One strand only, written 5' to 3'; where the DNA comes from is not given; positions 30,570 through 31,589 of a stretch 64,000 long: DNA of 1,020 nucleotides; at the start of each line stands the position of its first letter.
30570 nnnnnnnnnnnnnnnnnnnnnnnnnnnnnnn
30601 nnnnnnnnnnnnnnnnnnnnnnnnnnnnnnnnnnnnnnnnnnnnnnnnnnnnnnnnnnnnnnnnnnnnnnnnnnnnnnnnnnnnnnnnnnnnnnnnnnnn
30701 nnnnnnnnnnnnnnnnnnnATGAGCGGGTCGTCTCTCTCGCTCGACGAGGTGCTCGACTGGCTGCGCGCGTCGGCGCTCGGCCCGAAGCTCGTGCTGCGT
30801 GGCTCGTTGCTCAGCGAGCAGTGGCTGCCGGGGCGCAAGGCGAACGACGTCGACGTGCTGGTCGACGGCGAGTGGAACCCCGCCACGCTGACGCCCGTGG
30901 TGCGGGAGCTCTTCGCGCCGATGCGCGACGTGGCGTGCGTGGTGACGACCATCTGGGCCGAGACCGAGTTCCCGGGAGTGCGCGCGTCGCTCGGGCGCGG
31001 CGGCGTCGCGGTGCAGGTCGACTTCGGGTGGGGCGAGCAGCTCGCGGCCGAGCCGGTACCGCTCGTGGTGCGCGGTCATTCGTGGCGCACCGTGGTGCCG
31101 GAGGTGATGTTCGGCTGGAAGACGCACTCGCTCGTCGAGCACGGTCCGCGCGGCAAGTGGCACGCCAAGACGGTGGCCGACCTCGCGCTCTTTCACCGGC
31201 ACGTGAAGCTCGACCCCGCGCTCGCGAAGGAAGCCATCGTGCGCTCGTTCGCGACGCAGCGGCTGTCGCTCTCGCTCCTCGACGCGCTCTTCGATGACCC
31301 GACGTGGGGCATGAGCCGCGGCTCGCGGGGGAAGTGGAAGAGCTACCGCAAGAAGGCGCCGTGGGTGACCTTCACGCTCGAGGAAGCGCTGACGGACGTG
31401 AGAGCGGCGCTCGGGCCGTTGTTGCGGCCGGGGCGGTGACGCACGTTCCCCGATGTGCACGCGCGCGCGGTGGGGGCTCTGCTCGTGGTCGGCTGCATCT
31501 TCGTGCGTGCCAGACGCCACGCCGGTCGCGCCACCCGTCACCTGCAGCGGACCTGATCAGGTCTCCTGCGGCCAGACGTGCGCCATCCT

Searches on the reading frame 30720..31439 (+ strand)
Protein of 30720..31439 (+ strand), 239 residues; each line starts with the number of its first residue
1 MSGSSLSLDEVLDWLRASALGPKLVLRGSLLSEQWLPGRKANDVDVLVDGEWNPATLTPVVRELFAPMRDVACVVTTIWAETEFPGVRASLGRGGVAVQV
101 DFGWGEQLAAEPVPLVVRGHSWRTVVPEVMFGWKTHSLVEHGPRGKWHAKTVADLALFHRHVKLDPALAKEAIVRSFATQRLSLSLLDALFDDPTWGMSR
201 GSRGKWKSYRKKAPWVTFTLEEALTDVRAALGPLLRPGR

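Call 3: search_protein_families(library=pfam, proteins=[window:30720-31439:+], max_evalue=0.1)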
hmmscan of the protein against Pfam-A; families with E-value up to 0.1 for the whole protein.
window:30720-31439:+ (239 aa): 0 families

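Call 5: search_protein_families(library=ncbifam, proteins=[window:30720-31439:+], max_evalue=1)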
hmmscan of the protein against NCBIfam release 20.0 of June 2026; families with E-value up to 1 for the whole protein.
window:30720-31439:+ (239 aa): 1 family
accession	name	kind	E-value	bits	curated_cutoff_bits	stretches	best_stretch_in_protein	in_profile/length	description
NF053645.1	pMurC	equivalog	0.29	9.7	560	1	40-82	361-402/492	pseudomurein biosynthesis peptide ligase pMurC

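Call 6: search_protein_families(library=padloc, proteins=[window:30720-31439:+], max_evalue=1)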
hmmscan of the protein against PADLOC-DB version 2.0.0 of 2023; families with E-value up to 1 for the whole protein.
window:30720-31439:+ (239 aa): 6 families
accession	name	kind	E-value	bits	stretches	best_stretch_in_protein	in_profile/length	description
PDLC02319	AbiEii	-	7.1e-51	171.2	1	13-233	7-234/241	AbiEii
PDLC02300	AbiEii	-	1.1e-11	42.7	1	7-235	24-257/259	AbiEii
PDLC02309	AbiEii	-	3e-10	37.8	1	7-235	78-316/410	AbiEii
PDLC02288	AbiEii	-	5.7e-10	36.6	1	8-232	37-272/294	AbiEii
PDLC02312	AbiEii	-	1e-06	26.1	1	9-181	37-228/299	AbiEii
PDLC02308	AbiEii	-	0.042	11.5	1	16-51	21-59/279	AbiEii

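Call 8: search_solved_structures(query=window:30720-31439:+, max_evalue=10, show_alignments=2)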
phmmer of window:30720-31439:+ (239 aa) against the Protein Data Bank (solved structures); distinct sequences matched with E-value up to 10: 0.

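Call 11: find_homologous_proteins(query=window:30720-31439:+, max_evalue=0.001)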
Query window:30720-31439:+ (239 aa): 71 proteins with E <= 0.001 among 5142 candidates.
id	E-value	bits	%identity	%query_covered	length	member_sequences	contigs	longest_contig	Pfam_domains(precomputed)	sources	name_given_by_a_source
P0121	1.1e-156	538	100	100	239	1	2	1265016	-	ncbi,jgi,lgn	ncbi:MAG: hypothetical protein U0228_06885 [Myxococcaceae bacterium]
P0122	1.4e-120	420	80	96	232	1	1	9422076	-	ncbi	ncbi:MAG: hypothetical protein QM817_32145 [Archangium sp.]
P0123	7.0e-114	398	77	97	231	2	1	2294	PF08843.18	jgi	jgi:hypothetical protein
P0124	2.6e-112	392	75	97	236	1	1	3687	-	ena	-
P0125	1.9e-109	383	75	97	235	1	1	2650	-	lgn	-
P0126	5.0e-108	378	73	98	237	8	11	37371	PF08843.18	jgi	jgi:hypothetical protein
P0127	2.4e-107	376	72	98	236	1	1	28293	-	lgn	-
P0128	1.4e-105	370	72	97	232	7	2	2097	PF08843.18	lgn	-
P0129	1.7e-102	360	70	96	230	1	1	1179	-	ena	-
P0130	3.1e-98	346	68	96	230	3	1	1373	-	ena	-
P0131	3.2e-98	346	69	96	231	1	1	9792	PF08843.18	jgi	jgi:hypothetical protein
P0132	1.2e-97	344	69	96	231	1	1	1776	-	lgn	-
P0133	4.3e-97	343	67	96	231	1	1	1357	PF08843.18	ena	-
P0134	9.4e-96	338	67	96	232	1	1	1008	PF08843.18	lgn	-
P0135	8.7e-95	335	66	96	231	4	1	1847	PF08843.18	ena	-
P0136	4.0e-94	333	68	97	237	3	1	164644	PF08843.18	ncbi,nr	ncbi:MAG: nucleotidyl transferase AbiEii/AbiGii toxin family protein [Archangium sp.]|nr:nucleotidyl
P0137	4.5e-94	333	67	96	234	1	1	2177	PF08843.18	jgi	jgi:hypothetical protein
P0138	5.8e-94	332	67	96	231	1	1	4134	PF08843.18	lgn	-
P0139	3.5e-93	330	66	97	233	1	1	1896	PF08843.18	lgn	-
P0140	4.2e-93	329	65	96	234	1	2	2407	PF08843.18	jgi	jgi:hypothetical protein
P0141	5.6e-93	329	65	96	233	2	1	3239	PF08843.18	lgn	-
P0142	9.3e-92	325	63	97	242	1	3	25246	PF08843.18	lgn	-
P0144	2.7e-91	324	62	97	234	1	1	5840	PF08843.18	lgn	-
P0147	8.6e-90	319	66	96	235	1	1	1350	PF08843.18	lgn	-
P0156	2.8e-86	307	62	96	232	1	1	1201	PF08843.18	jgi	jgi:hypothetical protein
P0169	5.0e-73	264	54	97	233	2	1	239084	PF08843.18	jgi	-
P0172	2.0e-65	239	52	96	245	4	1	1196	PF08843.18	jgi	jgi:hypothetical protein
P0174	4.7e-61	225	51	92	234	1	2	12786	PF08843.18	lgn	-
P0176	8.3e-60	220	52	95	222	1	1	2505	PF08843.18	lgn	-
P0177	4.1e-59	218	48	97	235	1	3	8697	PF08843.18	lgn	-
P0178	9.8e-58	214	47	93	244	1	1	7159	PF08843.18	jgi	jgi:hypothetical protein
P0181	2.6e-54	202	48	92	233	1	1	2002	PF08843.18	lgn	-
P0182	3.4e-54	202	46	95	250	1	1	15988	PF08843.18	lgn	-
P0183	9.0e-54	201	46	94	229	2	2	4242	PF08843.18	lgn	-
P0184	1.6e-53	200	46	92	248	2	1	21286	PF08843.18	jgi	jgi:hypothetical protein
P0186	4.0e-53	199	47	91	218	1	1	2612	PF08843.18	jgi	jgi:hypothetical protein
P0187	8.1e-53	198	43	97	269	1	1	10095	PF08843.18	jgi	-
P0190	1.9e-30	124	39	95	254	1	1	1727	PF08843.18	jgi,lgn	jgi:hypothetical protein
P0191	7.0e-18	83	83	22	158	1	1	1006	PF09414.16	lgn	-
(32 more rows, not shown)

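Call 28: search_protein_families(library=pfam, proteins=[window:30720-31439:+, P0136, P0169, P0191], max_evalue=10)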
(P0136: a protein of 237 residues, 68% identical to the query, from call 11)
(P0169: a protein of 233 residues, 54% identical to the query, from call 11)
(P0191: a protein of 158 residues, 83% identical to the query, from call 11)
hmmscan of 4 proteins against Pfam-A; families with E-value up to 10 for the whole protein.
window:30720-31439:+ (239 aa): 0 families

P0136 (237 aa): 2 families
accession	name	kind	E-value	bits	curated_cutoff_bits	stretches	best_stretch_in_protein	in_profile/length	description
PF08843.17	AbiEii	-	2.3e-09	38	22.5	1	6-206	3-222/238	Nucleotidyl transferase AbiEii toxin, Type IV TA system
PF21221.3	B_lactamase-like_C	-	2.3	8.4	27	0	4-11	32-39/46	Metallo-beta-lactamase-like, C-terminal domain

P0169 (233 aa): 1 family
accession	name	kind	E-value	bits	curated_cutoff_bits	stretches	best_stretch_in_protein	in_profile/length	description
PF08843.17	AbiEii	-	3.5e-08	34.1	22.5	1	9-202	2-222/238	Nucleotidyl transferase AbiEii toxin, Type IV TA system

P0191 (158 aa): 2 families
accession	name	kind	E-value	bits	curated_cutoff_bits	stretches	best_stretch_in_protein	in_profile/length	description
PF09414.15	RNA_ligase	-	2.3e-10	41.3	27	1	2-98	6-110/171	RNA ligase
PF22763.1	NrS1-1_pol-like_HBD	-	0.44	10.9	27.9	1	121-151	29-59/64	NrS-1 polymerase HBD domain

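Call 43: search_protein_families(library=phrogs, proteins=[window:30720-31439:+], max_evalue=0.001)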
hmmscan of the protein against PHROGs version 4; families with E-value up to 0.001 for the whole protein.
window:30720-31439:+ (239 aa): 0 families

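Call 48: find_encoding_contigs(protein=P0126, flank=10000, max_places=3)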
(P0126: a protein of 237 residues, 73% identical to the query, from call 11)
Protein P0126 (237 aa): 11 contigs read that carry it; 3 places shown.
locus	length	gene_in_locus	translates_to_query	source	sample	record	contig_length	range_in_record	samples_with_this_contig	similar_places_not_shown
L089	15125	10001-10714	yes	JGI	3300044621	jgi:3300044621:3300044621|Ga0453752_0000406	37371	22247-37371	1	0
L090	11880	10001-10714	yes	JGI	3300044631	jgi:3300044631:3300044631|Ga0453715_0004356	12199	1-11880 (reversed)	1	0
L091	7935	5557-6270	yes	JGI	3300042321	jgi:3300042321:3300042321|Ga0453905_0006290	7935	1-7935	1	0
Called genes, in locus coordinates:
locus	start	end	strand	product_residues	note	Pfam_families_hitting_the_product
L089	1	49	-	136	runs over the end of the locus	PF01850:PIN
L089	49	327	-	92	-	PF02604:PhdYeFM_antitox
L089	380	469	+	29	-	-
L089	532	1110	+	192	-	PF01949:Endo_dU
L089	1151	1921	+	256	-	PF09414:RNA_ligase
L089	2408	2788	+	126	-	PF00903:Glyoxalase, PF13669:Glyoxalase_4, PF22677:Ble-like_N (weak), PF18029:Glyoxalase_6 (weak), PF21701:GLOD4_C (weak)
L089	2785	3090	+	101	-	-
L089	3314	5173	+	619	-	-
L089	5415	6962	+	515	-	-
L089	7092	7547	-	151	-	PF02566:OsmC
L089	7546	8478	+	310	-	PF14078:DUF4259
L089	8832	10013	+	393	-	PF01725:Ham1p_like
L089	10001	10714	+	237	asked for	PF08843:AbiEii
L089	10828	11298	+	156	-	PF00072:Response_reg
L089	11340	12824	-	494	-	-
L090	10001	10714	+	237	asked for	PF08843:AbiEii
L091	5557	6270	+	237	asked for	PF08843:AbiEii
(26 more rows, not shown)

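Call 49: find_encoding_contigs(protein=P0121, flank=10000, max_places=2)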
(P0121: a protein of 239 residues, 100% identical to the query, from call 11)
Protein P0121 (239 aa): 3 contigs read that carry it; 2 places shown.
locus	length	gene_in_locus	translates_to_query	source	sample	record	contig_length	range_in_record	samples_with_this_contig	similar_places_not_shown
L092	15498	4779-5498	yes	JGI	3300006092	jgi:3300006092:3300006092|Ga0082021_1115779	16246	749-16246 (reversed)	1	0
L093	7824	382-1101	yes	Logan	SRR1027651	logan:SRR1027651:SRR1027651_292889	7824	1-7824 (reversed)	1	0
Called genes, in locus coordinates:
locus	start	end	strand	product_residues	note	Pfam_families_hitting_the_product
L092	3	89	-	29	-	?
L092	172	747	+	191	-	PF00440:TetR_N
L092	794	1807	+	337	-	PF01073:3Beta_HSD, PF01370:Epimerase, PF05368:NmrA, PF07993:NAD_binding_4 (weak), PF13460:NAD_binding_10, PF16363:GDP_Man_Dehyd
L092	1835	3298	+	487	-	PF00023:Ank (faint), PF12796:Ank_2 (weak), PF13606:Ank_3 (faint), PF13637:Ank_4 (faint), PF13857:Ank_5 (faint), PF23745:ANK_LRRK2 (faint), PF24521:Ank_KRIT1 (faint), PF12796:Ank_2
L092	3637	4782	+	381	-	PF01725:Ham1p_like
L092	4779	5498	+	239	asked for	-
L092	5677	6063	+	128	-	-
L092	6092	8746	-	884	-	PF00675:Peptidase_M16, PF05193:Peptidase_M16_C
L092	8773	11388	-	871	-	-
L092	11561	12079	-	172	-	-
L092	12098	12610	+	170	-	PF00160:Pro_isomerase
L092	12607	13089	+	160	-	PF13238:AAA_18, PF13671:AAA_33, PF01202:SKI (weak)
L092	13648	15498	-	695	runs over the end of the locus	-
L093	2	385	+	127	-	?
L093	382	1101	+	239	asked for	-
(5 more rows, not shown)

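Call 51: search_solved_structures(query=A3, max_evalue=10, show_alignments=2)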
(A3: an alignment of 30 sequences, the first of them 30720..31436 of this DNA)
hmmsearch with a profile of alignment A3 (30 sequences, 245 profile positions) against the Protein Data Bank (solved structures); distinct sequences matched with E-value up to 10: 4.
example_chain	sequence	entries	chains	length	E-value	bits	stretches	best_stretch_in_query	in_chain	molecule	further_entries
9hlo_B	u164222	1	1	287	2.5e-13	53.4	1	7-237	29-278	Abortive infection protein AbiGII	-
11hk_A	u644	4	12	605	0.95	12.2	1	203-233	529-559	E-FICS-v3 | Spike protein S2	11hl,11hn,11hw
2v2t_A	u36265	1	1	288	1.6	11.5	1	158-200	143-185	TRANSCRIPTION FACTOR RELB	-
3do7_A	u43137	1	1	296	1.6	11.4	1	158-200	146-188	Avian reticuloendotheliosis viral (V-rel) oncogene related B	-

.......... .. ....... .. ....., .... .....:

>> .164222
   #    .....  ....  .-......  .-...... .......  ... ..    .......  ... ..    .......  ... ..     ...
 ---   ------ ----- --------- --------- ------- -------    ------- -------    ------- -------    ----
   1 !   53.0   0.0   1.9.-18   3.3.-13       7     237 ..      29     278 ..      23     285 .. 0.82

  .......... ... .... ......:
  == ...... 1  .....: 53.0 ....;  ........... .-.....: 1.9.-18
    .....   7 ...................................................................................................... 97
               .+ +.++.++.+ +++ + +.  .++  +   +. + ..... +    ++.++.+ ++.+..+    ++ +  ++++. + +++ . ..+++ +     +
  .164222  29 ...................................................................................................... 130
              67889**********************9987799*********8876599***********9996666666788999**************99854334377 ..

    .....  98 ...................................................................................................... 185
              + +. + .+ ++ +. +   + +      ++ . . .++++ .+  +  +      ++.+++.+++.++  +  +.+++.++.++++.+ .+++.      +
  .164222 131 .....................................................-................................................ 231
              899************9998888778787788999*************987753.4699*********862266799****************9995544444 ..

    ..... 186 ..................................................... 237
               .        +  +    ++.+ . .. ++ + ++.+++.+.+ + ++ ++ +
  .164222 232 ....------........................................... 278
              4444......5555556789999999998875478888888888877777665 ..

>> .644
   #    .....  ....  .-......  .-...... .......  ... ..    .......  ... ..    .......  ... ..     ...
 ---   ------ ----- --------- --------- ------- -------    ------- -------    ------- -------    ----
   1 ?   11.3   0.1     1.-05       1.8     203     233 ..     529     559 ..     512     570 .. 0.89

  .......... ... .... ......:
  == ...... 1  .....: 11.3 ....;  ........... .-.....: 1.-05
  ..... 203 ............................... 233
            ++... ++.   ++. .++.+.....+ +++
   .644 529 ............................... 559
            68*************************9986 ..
